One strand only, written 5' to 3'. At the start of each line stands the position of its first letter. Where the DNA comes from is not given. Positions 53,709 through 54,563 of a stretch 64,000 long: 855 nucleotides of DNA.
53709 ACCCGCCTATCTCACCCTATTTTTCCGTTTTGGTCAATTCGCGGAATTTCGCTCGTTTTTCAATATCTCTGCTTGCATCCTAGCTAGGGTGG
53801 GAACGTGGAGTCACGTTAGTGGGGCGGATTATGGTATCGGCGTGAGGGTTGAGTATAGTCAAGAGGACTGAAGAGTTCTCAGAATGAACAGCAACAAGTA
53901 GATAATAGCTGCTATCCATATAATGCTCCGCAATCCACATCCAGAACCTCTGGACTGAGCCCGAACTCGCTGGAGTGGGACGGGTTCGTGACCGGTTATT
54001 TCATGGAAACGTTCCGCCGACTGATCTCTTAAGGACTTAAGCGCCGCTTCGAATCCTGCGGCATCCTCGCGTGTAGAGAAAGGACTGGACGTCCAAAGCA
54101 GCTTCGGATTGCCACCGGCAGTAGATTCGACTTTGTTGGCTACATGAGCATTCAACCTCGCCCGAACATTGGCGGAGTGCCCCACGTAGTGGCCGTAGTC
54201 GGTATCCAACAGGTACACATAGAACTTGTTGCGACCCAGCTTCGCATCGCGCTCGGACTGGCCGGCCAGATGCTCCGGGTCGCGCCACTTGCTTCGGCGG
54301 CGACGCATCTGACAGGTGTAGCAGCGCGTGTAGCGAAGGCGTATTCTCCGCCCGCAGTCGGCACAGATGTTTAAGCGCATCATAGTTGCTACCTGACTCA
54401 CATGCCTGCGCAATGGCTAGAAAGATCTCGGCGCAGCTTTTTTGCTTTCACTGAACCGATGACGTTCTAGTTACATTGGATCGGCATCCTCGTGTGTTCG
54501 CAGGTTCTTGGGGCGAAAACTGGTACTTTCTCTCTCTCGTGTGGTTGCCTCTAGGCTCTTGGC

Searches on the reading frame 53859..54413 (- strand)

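Call 67: search_protein_families(library=pfam, proteins=[window:53859-54413:-], max_evalue=0.01)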
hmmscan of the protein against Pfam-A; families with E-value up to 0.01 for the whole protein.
window:53859-54413:- (184 aa): 1 family
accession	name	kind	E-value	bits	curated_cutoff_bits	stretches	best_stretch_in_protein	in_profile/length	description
PF01541.30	GIY-YIG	-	1.6e-05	25.6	22.6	1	64-129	2-72/78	GIY-YIG catalytic domain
